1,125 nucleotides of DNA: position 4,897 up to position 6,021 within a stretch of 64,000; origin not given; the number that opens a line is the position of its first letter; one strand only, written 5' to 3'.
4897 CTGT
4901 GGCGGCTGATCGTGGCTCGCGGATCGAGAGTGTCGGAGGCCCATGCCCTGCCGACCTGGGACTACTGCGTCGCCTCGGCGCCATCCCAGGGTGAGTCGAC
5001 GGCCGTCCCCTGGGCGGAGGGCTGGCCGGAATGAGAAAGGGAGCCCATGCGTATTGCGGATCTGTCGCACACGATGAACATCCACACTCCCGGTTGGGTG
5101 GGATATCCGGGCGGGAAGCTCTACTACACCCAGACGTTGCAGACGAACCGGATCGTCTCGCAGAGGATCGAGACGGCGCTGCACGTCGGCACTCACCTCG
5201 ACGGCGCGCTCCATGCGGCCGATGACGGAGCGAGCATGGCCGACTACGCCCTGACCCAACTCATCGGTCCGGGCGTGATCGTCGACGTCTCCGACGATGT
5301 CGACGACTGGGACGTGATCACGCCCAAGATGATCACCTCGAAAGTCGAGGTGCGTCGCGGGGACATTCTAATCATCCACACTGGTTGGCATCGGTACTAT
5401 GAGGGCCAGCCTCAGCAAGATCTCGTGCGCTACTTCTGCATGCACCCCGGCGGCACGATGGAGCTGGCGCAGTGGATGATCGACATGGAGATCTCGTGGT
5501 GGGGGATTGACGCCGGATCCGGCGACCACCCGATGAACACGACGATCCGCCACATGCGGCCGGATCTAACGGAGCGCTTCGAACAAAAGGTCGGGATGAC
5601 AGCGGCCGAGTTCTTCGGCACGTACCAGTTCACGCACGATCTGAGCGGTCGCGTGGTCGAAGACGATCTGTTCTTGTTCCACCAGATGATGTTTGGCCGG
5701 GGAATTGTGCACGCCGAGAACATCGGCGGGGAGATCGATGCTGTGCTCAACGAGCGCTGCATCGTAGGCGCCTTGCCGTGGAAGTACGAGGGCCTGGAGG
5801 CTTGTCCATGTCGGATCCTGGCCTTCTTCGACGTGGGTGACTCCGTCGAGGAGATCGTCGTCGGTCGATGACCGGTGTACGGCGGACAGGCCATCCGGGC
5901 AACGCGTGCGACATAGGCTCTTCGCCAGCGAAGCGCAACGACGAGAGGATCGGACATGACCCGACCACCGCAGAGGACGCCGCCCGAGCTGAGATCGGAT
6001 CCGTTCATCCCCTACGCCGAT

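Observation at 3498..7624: Four translationally coupled single-domain cupin genes followed by KynB-like formamidase, CMD/AhpD-like and ACMSD-like genes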

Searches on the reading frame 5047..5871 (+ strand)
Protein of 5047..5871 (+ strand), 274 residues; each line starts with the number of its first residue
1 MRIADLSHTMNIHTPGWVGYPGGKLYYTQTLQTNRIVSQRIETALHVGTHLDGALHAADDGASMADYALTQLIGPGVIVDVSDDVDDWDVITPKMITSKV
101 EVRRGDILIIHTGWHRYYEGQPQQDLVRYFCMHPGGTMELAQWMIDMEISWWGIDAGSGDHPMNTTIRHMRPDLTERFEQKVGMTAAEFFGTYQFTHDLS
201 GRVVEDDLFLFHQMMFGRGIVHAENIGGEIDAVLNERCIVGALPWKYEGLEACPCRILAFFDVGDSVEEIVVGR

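Call 4: search_protein_families(library=pfam, proteins=[window:5047-5868:+], max_evalue=0.01)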
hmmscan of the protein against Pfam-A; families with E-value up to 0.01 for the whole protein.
window:5047-5868:+ (274 aa): 1 family
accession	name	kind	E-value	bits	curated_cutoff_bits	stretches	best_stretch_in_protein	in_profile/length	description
PF04199.19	Cyclase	-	4.6e-30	105.1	23.1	1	5-161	2-142/142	Putative cyclase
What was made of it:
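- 5047..5871 (+): 275-aa subfamily of the PF04199 'cyclase' metal-dependent amidohydrolases (formamidase or lactam-hydrolase type). PF04199 at 4.6e-30 (call 4).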

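Call 5: search_protein_families(library=ncbifam, proteins=[window:5047-5868:+], max_evalue=0.01)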
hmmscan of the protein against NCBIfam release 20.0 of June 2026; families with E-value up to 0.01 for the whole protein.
window:5047-5868:+ (274 aa): 1 family
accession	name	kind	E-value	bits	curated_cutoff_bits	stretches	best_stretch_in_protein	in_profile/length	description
TIGR03035.1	trp_arylform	equivalog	1e-09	38.7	223.05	1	3-160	2-148/206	arylformamidase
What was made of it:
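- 5047..5871 (+): TIGR03035 scores 38.7 against a cut-off of 223 (call 5).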

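Call 7: search_solved_structures(query=window:5047-5868:+, max_evalue=0.001)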
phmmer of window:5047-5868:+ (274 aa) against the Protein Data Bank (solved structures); distinct sequences matched with E-value up to 0.001: 5.
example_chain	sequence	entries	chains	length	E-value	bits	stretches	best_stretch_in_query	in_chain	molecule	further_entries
1r61_A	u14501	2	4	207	6.4e-09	38.6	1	30-112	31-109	metal-dependent hydrolase | Hydrolase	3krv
8f9x_A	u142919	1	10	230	9e-06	28.2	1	3-161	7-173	Cyclase family protein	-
8hmo_A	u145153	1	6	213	2.2e-05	27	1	29-112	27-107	Metal-dependent hydrolase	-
4cz1_A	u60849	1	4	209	0.00043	22.7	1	32-83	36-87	KYNURENINE FORMAMIDASE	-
4co9_A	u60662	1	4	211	0.00044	22.7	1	32-83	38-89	KYNURENINE FORMAMIDASE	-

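Call 8: find_encoding_contigs(protein=window:5047-5871:+, flank=10000, max_places=6)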
Protein window:5047-5871:+ (274 aa): no gene with exactly this product is on record in the collection.

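Call 9: find_homologous_proteins(query=window:5047-5868:+, max_evalue=1e-10)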
Query window:5047-5868:+ (274 aa): 2323 proteins with E <= 1e-10 among 3178 candidates; the best 120 are listed.
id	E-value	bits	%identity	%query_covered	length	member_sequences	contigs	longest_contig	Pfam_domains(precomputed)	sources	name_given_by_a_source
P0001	8.8e-189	644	100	100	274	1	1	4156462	PF04199.20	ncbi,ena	-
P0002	6.3e-142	490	73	99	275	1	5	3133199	PF04199.20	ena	-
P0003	7.1e-142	490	73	99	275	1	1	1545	PF04199.20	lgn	-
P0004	2.1e-141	488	72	99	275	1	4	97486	PF04199.20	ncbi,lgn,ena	-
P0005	2.7e-141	488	73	99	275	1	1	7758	PF04199.20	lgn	-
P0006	3.3e-141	488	72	99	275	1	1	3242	PF04199.20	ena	-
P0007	4.1e-141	487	72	99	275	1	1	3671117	PF04199.20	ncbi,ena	-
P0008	4.2e-141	487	72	99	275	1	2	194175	PF04199.20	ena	-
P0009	7.6e-141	486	72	99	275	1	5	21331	PF04199.20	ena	-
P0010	1.0e-140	486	72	99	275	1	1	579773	PF04199.20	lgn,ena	-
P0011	1.2e-140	486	72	99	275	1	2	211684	PF04199.20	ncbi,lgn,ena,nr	ncbi:MAG: cyclase family protein [bacterium]|nr:cyclase family protein [bacterium] MDE0352751.1 cycl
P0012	1.3e-140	486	72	99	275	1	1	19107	PF04199.20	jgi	-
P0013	1.3e-140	486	72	99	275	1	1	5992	PF04199.20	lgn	-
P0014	1.4e-140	486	72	99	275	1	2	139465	PF04199.20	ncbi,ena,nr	ncbi:MAG: cyclase family protein [Acidimicrobiia bacterium]|nr:cyclase family protein [Acidimicrobii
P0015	2.4e-140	485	72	99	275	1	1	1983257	PF04199.20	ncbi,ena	-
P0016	2.9e-140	484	72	99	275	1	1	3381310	PF04199.20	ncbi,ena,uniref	ncbi:cyclase family protein [Candidatus Spongiisocius sp.]|uniref:cyclase family protein n=1 Tax=Can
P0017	3.5e-140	484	72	99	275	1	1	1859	PF04199.20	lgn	-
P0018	4.5e-140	484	72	99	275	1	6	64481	PF04199.20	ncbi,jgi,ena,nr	ncbi:MAG: cyclase family protein [bacterium]|nr:cyclase family protein [bacterium]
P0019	6.7e-140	483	71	99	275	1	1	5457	PF04199.20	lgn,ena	-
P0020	1.4e-139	482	71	99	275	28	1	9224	PF04199.20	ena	-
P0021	1.5e-139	482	71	99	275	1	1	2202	PF04199.20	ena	-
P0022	1.5e-139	482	71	99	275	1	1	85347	PF04199.20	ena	-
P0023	2.9e-139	481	71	99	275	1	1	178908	PF04199.20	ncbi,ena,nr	ncbi:MAG: cyclase family protein [bacterium]|nr:cyclase family protein [bacterium]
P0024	5.0e-139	480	71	99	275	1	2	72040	PF04199.20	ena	-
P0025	5.4e-139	480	71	99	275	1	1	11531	PF04199.20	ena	-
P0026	8.9e-139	480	71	99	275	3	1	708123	PF04199.20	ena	-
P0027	1.3e-138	479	71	99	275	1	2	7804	PF04199.20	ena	-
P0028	2.3e-138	478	69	99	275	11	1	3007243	PF04199.20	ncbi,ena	-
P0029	1.6e-137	475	69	99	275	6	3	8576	PF04199.20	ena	-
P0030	5.8e-137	474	70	99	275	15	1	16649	PF04199.20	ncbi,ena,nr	ncbi:MAG: cyclase family protein [Acidimicrobiia bacterium]|nr:cyclase family protein [Acidimicrobii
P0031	1.2e-136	473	71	99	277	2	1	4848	PF04199.20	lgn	-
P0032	1.2e-136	473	70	99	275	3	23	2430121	PF04199.20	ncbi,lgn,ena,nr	ncbi:MAG: cyclase family protein [bacterium]|nr:cyclase family protein [bacterium] MXX63801.1 cyclas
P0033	1.4e-136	472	72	97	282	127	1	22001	PF04199.20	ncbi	-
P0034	3.9e-136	471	71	96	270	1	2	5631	PF04199.20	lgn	-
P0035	7.5e-136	470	70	99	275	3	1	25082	PF04199.20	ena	-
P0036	3.0e-135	468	70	99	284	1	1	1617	PF04199.20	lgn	-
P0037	6.0e-135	467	71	98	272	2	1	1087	PF04199.20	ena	-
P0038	2.0e-134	465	69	99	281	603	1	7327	PF04199.20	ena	-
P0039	3.1e-134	465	70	97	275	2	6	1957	PF04199.20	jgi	jgi:kynurenine formamidase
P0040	9.8e-134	463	72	99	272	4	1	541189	PF04199.20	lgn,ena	-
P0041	6.2e-133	460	68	99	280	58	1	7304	PF04199.20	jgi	jgi:kynurenine formamidase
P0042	8.1e-133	460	70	99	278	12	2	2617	PF04199.20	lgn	-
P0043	9.8e-133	460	68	98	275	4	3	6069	PF04199.20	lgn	-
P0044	1.3e-132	459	67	99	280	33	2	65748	PF04199.20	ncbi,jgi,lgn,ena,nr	ncbi:MAG: cyclase family protein [Acidimicrobiia bacterium]|nr:cyclase family protein [Acidimicrobii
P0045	4.9e-132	457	69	99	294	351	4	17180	PF04199.20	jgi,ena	-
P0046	6.8e-132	457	70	99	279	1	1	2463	PF04199.20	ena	-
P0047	7.2e-132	457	69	99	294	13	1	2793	PF04199.20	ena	-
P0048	9.1e-132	457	69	99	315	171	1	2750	PF04199.20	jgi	jgi:kynurenine formamidase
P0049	1.3e-131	456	69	99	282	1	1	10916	PF04199.20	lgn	-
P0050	1.4e-131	456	68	98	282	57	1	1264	PF04199.20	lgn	-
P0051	1.9e-131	456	68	99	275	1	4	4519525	PF04199.20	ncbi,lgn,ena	-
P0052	2.1e-131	455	69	99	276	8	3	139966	PF04199.20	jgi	jgi:kynurenine formamidase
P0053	2.3e-131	455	68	99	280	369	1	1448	PF04199.20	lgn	-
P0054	5.1e-131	454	69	99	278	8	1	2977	PF04199.20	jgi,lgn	-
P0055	6.4e-131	454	68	99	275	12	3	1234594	PF04199.20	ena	-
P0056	1.1e-130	453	71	97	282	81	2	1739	PF04199.20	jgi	jgi:kynurenine formamidase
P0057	1.2e-130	453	67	100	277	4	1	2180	PF04199.20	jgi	jgi:kynurenine formamidase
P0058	1.6e-130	453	68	100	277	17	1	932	PF04199.20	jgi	jgi:kynurenine formamidase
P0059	2.2e-130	452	68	99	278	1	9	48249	PF04199.20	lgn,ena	-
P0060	3.0e-130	452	70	97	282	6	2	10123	PF04199.20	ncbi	ncbi:MAG: cyclase family protein [Acidimicrobiia bacterium]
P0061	3.1e-130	452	67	99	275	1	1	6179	PF04199.20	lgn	-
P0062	3.5e-130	451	68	97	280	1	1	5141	PF04199.20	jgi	jgi:kynurenine formamidase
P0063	4.5e-130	451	66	99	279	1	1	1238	PF04199.20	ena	-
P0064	5.0e-130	451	69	100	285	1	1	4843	PF04199.20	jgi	jgi:kynurenine formamidase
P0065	5.4e-130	451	66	100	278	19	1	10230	PF04199.20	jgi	jgi:kynurenine formamidase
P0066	7.1e-130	450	69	97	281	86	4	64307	PF04199.20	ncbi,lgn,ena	-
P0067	8.8e-130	450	69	99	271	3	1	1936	PF04199.20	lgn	-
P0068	1.1e-129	450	66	99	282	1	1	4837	PF04199.20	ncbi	-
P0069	1.2e-129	450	70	96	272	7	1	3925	PF04199.20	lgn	-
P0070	1.3e-129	450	69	99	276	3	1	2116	PF04199.20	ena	-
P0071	1.3e-129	449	67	100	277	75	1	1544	PF04199.20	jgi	jgi:kynurenine formamidase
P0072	1.4e-129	449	69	97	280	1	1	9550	PF04199.20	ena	-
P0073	1.5e-129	449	68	99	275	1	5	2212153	PF04199.20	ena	-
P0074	1.9e-129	449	67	98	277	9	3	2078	PF04199.20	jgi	jgi:kynurenine formamidase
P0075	2.0e-129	449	69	97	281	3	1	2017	PF04199.20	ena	-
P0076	2.3e-129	449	68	97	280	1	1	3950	PF04199.20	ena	-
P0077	2.3e-129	449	69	99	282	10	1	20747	PF04199.20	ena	-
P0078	3.6e-129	448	66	99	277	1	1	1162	PF04199.20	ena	-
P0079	3.7e-129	448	68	97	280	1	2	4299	PF04199.20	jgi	jgi:kynurenine formamidase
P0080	3.8e-129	448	69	97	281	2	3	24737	PF04199.20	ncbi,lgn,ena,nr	ncbi:MAG: cyclase family protein [Actinomycetota bacterium]|nr:cyclase family protein [Actinomycetot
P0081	3.8e-129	448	69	97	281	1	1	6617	PF04199.20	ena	-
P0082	5.7e-129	447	68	99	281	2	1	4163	PF04199.20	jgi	jgi:kynurenine formamidase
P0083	5.8e-129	447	68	99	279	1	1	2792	PF04199.20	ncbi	-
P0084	6.4e-129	447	67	99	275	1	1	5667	PF04199.20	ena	-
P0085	7.2e-129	447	68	97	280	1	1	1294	PF04199.20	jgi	-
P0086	7.8e-129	447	68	97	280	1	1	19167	PF04199.20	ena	-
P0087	8.4e-129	447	69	97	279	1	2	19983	PF04199.20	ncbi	-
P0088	8.5e-129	447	68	97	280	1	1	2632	PF04199.20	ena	-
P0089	1.2e-128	446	68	97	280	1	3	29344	PF04199.20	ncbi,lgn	-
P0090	1.2e-128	446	65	100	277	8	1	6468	PF04199.20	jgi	jgi:kynurenine formamidase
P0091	1.2e-128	446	69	99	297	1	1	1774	PF04199.20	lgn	-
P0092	1.2e-128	446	68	97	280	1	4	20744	PF04199.20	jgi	jgi:kynurenine formamidase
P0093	1.4e-128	446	68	99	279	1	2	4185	PF04199.20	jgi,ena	-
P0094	1.4e-128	446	68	97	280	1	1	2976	PF04199.20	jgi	jgi:kynurenine formamidase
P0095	1.5e-128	446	68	98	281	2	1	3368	PF04199.20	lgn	-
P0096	1.9e-128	446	68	97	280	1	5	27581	PF04199.20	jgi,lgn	jgi:kynurenine formamidase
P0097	1.9e-128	446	67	97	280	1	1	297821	PF04199.20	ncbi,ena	-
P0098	1.9e-128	446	67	97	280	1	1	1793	PF04199.20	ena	-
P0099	2.6e-128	445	68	97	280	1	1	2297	PF04199.20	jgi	jgi:kynurenine formamidase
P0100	2.7e-128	445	68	97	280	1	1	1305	PF04199.20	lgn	-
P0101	2.7e-128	445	68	97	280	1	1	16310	PF04199.20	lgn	-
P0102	3.3e-128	445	68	97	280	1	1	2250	PF04199.20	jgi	jgi:kynurenine formamidase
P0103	3.8e-128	445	68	97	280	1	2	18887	PF04199.20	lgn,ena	-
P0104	4.4e-128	444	67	99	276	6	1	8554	PF04199.20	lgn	-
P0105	4.6e-128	444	68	97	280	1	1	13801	PF04199.20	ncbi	-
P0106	5.0e-128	444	68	98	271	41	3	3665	PF04199.20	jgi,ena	jgi:kynurenine formamidase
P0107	6.0e-128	444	67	99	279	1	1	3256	PF04199.20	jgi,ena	-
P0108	6.6e-128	444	68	97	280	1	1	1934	PF04199.20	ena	-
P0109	6.6e-128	444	68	97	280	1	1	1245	PF04199.20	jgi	jgi:kynurenine formamidase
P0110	7.0e-128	444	67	99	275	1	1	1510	PF04199.20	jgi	jgi:kynurenine formamidase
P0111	7.2e-128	444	68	97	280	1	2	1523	PF04199.20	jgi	jgi:kynurenine formamidase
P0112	7.8e-128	444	65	99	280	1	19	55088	PF04199.20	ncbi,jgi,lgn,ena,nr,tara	ncbi:MAG: cyclase family protein [Rhodospirillales bacterium]|jgi:kynurenine formamidase|nr:cyclase 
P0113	7.9e-128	444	68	100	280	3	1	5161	PF04199.20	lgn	-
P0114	8.9e-128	443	68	97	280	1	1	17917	PF04199.20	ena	-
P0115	1.1e-127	443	67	97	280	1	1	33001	PF04199.20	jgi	jgi:kynurenine formamidase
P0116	1.2e-127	443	68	97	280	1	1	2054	PF04199.20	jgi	jgi:kynurenine formamidase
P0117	1.6e-127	443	67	99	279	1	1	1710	PF04199.20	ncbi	-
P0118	1.7e-127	443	64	99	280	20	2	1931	PF04199.20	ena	-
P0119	1.7e-127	443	68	97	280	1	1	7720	PF04199.20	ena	-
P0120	1.8e-127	442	68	97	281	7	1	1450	PF04199.20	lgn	-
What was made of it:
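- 5047..5871 (+): More than 2300 homologs, 64-73% identical across phyla (call 9).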

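Call 10: find_encoding_contigs(protein=P0001, flank=10000, max_places=3)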
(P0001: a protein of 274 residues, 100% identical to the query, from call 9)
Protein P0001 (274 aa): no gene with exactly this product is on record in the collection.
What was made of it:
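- Tried and rejected: Exact look-up of the window cyclase and of P0001 for genomic context found nothing on record (calls 8, 10).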

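Call 11: find_encoding_contigs(protein=P0112, flank=10000, max_places=4)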
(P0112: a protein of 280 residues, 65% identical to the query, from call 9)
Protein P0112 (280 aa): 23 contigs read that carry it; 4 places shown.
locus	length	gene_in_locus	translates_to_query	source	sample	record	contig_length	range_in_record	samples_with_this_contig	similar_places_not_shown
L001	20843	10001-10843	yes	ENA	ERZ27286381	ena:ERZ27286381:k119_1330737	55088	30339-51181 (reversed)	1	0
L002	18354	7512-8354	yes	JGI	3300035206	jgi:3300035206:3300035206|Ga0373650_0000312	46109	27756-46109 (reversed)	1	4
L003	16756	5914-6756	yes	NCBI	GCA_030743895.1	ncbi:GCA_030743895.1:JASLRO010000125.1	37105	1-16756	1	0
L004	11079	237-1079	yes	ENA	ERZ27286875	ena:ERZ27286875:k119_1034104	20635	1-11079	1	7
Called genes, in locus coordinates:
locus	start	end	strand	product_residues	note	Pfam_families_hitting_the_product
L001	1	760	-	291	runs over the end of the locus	PF00797:Acetyltransf_2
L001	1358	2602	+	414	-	PF01266:DAO, PF02558:ApbA (faint), PF07992:Pyr_redox_2 (faint), PF13450:NAD_binding_8 (weak)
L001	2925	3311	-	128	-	-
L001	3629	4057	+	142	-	-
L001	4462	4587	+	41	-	-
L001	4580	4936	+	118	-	PF01642:MM_CoA_mutase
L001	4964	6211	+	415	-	PF01642:MM_CoA_mutase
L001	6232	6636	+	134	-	PF02310:B12-binding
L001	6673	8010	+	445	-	PF00501:AMP-binding, PF14535:AMP-binding_C_2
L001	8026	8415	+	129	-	PF07681:DoxX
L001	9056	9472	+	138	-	-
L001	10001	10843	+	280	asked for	PF04199:Cyclase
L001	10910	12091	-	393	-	PF00108:Thiolase_N, PF02803:Thiolase_C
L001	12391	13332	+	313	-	PF02129:Peptidase_S15 (weak), PF05448:AXE1 (faint), PF06500:FrsA-like (weak), PF12146:Hydrolase_4 (faint)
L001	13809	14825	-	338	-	PF09084:NMT1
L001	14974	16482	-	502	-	PF00171:Aldedh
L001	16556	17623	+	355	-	PF03435:Sacchrp_dh_NADP, PF13460:NAD_binding_10 (faint), PF16653:Sacchrp_dh_C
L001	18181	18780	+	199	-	PF00072:Response_reg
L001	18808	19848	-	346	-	PF04055:Radical_SAM, PF13186:SPASM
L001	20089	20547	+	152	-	PF01575:MaoC_dehydratas, PF13452:FAS1_DH_region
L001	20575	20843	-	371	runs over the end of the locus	PF04055:Radical_SAM, PF13186:SPASM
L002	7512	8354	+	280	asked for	PF04199:Cyclase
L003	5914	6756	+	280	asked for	PF04199:Cyclase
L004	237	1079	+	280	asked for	PF04199:Cyclase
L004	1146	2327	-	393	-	PF00108:Thiolase_N, PF02803:Thiolase_C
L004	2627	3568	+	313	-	PF02129:Peptidase_S15 (weak), PF05448:AXE1 (faint), PF06500:FrsA-like (weak), PF12146:Hydrolase_4 (faint)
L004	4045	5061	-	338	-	PF09084:NMT1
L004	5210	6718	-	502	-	PF00171:Aldedh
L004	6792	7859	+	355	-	PF03435:Sacchrp_dh_NADP, PF13460:NAD_binding_10 (faint), PF16653:Sacchrp_dh_C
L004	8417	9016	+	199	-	PF00072:Response_reg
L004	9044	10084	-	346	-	PF04055:Radical_SAM, PF13186:SPASM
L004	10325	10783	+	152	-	PF01575:MaoC_dehydratas, PF13452:FAS1_DH_region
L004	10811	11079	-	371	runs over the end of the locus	PF04055:Radical_SAM, PF13186:SPASM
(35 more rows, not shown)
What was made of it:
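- The cyclase subfamily also occurs in unrelated contexts, for example L001-L004 (call 11).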

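Call 12: find_encoding_contigs(protein=P0016, flank=10000, max_places=3)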
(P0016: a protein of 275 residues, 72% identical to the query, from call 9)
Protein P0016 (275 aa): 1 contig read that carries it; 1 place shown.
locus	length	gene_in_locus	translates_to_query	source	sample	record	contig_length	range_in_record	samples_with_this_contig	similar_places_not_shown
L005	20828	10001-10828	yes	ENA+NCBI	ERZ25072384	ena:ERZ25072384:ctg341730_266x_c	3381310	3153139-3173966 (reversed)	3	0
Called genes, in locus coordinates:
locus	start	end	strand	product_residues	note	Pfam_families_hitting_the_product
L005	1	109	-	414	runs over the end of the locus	PF01979:Amidohydro_1, PF07969:Amidohydro_3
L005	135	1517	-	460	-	-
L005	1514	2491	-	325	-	PF02826:2-Hacid_dh_C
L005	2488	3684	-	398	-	PF00155:Aminotran_1_2, PF01041:DegT_DnrJ_EryC1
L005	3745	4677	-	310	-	PF00106:adh_short (weak), PF01073:3Beta_HSD, PF01370:Epimerase, PF02719:Polysacc_synt_2, PF04321:RmlD_sub_bind, PF13460:NAD_binding_10 (weak), PF16363:GDP_Man_Dehyd, PF07993:NAD_binding_4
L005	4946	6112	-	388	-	PF01321:Creatinase_N, PF00557:Peptidase_M24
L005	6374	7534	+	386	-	PF13173:AAA_14, PF13635:DUF4143, PF08279:HTH_11 (weak)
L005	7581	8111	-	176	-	PF02627:CMD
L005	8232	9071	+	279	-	PF07883:Cupin_2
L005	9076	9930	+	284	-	PF00795:CN_hydrolase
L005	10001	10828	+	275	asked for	PF04199:Cyclase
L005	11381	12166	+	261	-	-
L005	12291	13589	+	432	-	PF14690:Zn_ribbon_ISL3, PF01610:DDE_Tnp_ISL3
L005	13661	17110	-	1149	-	PF02384:N6_Mtase, PF20473:MmeI_Mtase (weak), PF07669:Eco57I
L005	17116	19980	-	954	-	PF00176:SNF2-rel_dom, PF00270:DEAD, PF04851:ResIII (weak), PF00271:Helicase_C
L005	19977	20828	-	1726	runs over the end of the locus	PF00270:DEAD, PF00271:Helicase_C, PF09369:MZB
